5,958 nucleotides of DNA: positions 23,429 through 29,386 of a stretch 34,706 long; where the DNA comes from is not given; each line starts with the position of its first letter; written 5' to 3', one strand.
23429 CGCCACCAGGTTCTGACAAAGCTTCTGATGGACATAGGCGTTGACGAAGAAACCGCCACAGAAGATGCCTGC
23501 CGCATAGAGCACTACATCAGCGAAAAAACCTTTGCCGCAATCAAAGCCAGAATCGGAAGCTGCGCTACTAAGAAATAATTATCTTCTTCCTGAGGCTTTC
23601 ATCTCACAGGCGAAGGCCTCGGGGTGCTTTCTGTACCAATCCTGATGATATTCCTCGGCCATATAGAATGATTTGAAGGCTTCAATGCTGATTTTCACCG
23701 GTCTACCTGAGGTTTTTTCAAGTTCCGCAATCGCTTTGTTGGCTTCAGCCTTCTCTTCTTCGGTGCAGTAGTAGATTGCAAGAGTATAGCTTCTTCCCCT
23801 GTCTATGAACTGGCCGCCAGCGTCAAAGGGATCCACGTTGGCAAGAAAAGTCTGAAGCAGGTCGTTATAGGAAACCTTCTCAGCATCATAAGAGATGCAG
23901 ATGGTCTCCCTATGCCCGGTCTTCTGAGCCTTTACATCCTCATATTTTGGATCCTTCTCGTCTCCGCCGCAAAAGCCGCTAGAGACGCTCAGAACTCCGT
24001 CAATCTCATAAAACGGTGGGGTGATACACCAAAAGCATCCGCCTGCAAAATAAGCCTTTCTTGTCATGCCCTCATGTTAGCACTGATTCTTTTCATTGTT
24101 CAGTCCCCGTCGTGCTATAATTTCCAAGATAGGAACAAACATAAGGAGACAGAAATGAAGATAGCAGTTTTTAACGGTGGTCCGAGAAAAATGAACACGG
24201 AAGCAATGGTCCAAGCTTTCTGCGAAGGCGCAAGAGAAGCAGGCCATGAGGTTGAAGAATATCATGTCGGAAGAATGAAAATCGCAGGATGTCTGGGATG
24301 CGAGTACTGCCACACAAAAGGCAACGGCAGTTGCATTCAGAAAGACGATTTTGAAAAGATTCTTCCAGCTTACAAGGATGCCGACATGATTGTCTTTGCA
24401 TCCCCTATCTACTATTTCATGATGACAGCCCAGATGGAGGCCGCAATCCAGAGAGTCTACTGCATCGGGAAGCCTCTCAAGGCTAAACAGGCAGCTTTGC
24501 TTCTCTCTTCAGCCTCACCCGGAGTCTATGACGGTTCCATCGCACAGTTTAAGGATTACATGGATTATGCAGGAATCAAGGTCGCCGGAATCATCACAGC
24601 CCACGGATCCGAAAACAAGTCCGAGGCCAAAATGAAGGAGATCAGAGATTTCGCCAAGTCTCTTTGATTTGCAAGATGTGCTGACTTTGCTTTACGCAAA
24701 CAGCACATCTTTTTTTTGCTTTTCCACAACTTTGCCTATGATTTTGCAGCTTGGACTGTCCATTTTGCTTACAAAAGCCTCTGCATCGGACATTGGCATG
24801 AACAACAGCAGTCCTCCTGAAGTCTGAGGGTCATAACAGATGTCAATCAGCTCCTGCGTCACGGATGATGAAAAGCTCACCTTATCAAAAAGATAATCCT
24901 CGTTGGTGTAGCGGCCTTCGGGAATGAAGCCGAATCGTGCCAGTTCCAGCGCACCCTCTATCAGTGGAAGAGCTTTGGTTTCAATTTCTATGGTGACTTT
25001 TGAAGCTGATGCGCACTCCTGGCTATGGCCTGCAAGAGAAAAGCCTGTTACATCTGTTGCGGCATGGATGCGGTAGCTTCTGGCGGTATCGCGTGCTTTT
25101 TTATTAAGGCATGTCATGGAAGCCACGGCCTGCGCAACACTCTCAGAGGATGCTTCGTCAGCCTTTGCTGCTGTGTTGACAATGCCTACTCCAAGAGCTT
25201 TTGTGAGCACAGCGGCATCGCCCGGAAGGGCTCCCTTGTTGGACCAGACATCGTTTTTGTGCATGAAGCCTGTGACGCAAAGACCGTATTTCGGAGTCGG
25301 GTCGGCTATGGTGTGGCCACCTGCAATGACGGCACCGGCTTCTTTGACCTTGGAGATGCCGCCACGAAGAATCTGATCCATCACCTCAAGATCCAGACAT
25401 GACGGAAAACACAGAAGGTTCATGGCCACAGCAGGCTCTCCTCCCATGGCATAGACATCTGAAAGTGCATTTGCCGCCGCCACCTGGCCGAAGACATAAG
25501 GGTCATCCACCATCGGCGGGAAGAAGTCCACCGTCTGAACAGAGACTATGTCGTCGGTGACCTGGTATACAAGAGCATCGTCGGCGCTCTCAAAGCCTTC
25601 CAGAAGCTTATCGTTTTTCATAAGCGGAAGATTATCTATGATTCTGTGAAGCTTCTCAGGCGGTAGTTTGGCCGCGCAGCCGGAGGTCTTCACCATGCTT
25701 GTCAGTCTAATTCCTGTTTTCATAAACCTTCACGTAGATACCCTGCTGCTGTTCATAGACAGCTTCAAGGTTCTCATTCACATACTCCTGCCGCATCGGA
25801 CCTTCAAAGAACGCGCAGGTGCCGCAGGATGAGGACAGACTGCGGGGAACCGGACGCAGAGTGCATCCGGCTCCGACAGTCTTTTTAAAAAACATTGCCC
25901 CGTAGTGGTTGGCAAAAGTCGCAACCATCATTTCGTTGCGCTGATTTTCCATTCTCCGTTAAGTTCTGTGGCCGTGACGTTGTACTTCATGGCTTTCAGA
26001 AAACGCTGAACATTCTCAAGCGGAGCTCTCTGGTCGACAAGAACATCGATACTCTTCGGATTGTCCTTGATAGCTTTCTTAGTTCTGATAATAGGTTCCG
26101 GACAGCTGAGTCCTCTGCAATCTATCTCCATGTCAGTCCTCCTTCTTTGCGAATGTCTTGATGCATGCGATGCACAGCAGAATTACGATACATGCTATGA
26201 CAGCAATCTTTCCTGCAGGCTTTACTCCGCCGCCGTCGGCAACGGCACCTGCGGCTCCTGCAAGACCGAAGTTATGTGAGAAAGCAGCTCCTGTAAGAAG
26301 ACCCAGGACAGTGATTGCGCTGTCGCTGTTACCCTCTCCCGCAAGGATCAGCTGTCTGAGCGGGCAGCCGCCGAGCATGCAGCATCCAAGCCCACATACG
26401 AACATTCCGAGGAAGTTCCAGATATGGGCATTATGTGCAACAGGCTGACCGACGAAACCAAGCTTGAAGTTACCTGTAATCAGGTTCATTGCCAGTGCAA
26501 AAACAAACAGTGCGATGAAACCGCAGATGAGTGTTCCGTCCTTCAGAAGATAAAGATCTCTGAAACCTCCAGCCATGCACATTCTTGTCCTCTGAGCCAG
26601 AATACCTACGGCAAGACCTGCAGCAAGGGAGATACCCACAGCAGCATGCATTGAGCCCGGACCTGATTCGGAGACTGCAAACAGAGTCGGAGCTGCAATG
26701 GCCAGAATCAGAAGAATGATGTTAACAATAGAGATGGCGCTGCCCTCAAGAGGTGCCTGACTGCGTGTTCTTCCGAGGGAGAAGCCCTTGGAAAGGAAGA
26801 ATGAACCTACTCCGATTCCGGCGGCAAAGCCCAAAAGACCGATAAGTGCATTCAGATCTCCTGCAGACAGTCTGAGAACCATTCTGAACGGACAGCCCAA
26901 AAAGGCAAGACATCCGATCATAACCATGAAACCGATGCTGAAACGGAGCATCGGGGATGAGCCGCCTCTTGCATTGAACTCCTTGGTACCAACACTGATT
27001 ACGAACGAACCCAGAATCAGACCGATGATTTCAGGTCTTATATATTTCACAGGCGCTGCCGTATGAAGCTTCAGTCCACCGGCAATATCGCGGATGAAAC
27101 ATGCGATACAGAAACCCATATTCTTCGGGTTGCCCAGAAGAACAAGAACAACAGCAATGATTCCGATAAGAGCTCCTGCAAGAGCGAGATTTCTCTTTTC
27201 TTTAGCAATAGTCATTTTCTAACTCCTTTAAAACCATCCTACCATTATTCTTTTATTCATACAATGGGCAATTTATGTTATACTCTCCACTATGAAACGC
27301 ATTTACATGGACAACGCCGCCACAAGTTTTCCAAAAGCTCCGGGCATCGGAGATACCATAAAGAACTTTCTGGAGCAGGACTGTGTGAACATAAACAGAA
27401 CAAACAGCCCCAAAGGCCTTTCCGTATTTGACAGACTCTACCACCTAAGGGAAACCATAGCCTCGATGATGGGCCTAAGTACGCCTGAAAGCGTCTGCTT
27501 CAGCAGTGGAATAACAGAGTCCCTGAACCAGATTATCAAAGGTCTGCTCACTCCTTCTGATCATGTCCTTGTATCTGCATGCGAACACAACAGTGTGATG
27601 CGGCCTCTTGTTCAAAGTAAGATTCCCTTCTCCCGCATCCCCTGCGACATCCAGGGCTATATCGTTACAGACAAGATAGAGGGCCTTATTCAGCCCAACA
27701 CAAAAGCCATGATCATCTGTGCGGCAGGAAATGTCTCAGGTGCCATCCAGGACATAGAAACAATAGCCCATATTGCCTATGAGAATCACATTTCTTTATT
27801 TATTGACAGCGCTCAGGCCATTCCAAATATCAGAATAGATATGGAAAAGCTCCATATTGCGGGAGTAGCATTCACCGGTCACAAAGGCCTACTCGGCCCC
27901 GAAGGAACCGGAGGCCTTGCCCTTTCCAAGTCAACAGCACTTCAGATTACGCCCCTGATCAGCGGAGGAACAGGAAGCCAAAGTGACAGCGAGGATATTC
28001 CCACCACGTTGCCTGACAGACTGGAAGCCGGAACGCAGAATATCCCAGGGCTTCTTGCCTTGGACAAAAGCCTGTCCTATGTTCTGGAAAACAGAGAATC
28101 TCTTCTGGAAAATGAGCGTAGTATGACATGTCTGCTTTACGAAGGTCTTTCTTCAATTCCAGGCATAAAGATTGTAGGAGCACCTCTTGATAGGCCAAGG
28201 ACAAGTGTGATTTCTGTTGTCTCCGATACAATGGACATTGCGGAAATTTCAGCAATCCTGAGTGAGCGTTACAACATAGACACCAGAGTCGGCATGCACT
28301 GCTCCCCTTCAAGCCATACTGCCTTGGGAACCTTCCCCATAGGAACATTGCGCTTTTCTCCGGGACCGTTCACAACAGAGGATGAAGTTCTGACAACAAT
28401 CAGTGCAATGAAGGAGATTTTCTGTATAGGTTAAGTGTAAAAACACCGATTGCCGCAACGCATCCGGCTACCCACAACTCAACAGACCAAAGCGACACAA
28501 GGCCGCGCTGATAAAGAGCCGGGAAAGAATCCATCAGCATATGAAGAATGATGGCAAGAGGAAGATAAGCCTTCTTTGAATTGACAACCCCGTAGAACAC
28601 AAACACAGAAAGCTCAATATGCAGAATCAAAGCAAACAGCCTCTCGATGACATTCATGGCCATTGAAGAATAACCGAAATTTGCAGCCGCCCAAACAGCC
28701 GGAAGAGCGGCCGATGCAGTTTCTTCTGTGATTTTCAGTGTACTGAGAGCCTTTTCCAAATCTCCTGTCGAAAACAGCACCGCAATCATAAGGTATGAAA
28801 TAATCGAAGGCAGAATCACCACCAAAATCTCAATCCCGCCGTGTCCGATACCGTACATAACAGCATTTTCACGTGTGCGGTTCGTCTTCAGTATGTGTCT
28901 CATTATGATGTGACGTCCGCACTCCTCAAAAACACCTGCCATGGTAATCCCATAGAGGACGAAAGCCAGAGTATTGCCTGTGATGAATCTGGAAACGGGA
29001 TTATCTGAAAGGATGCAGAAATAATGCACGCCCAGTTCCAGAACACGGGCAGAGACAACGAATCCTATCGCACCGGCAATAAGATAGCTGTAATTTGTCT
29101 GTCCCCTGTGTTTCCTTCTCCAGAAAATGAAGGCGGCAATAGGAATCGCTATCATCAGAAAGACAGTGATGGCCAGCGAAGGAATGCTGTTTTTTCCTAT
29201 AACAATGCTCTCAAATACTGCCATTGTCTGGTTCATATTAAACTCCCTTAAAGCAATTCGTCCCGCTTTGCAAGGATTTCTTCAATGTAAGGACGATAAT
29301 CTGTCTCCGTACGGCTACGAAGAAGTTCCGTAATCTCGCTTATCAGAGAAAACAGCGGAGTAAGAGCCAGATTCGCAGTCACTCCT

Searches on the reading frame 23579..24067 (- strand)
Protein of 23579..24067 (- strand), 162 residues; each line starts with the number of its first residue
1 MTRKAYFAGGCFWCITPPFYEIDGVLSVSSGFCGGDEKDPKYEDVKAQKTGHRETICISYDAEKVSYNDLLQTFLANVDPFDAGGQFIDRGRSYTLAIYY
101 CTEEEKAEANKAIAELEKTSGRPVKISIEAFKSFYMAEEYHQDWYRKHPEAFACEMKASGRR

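Call 11: search_protein_families(library=pfam, proteins=[window:23579-24067:-], max_evalue=0.001)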
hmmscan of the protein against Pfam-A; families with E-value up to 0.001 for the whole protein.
window:23579-24067:- (162 aa): 1 family
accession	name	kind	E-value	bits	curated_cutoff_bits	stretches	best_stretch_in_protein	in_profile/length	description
PF01625.27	PMSR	-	2.5e-51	174.4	23.7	1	4-152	1-151/153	Peptide methionine sulfoxide reductase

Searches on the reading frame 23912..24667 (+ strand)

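Call 11: search_protein_families(library=pfam, proteins=[window:23912-24667:+], max_evalue=0.001)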
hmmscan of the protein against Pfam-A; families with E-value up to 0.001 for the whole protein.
window:23912-24667:+ (251 aa): 2 families
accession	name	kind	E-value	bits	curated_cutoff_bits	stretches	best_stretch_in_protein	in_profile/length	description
PF03358.20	FMN_red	-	1.3e-20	74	24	1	82-212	1-125/152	NADPH-dependent FMN reductase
PF02525.22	Flavodoxin_2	-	1e-13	51.9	27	1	82-245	1-192/198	Flavodoxin-like fold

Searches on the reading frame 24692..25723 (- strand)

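Call 11: search_protein_families(library=pfam, proteins=[window:24692-25723:-], max_evalue=0.001)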
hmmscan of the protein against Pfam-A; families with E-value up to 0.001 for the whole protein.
window:24692-25723:- (343 aa): 2 families
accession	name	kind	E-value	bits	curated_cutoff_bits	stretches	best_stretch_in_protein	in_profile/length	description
PF00586.29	AIRS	-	3.3e-23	82.7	24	1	48-154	2-112/112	AIR synthase related protein, N-terminal domain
PF02769.27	AIRS_C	-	5.3e-17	62.8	23.1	1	167-340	2-153/156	AIR synthase related protein, C-terminal domain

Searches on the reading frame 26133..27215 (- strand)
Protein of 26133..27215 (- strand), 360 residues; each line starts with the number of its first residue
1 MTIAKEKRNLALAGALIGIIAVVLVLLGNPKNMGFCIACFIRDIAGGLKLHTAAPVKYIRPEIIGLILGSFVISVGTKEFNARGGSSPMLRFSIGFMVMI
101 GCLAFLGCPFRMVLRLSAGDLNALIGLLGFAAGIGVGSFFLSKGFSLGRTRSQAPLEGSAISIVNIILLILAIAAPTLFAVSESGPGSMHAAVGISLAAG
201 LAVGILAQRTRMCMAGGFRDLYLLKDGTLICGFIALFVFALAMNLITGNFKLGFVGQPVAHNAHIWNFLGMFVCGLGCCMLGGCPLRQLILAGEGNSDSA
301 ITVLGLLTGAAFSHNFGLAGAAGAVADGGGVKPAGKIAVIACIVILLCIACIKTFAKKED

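Call 11: search_protein_families(library=pfam, proteins=[window:26133-27215:-], max_evalue=0.001)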
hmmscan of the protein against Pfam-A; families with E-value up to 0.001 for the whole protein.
window:26133-27215:- (360 aa): 1 family
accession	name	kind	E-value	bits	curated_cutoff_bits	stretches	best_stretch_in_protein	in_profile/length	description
PF04143.19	Sulf_transp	-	2e-17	64.2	27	2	209-350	1-144/310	Sulphur transport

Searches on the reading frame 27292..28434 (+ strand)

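Call 11: search_protein_families(library=pfam, proteins=[window:27292-28434:+], max_evalue=0.001)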
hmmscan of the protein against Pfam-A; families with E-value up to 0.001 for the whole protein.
window:27292-28434:+ (380 aa): 4 families
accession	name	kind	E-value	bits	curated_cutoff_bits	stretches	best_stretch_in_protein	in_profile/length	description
PF00266.25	Aminotran_5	-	1.2e-62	212.5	21.5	1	4-366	1-368/371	Aminotransferase class-V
PF00155.27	Aminotran_1_2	-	1.8e-10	41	19.7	1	46-174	41-187/361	Aminotransferase class I and II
PF01053.26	Cys_Met_Meta_PP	-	4.5e-09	35.8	27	1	52-178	57-179/381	Cys/Met metabolism PLP-dependent enzyme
PF01041.23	DegT_DnrJ_EryC1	-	1.9e-05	24.5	19.8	1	88-178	63-151/360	DegT/DnrJ/EryC1/StrS aminotransferase family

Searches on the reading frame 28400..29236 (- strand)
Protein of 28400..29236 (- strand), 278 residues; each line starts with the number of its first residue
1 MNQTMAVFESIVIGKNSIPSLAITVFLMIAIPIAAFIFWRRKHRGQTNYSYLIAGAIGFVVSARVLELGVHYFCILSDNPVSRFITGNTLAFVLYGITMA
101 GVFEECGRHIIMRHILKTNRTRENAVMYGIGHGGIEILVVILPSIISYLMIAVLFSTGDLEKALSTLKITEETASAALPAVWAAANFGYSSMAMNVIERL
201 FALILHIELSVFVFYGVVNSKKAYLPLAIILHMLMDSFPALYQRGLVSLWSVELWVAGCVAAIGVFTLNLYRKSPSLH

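Call 12: search_protein_families(library=pfam, proteins=[window:28400-29236:-], max_evalue=0.001)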
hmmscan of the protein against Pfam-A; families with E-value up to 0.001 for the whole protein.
window:28400-29236:- (278 aa): 1 family
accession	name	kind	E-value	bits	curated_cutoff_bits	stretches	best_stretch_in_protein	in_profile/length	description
PF10086.14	YhfC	-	1.8e-50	172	24.2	1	28-252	2-218/222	YhfC intramembrane metalloprotease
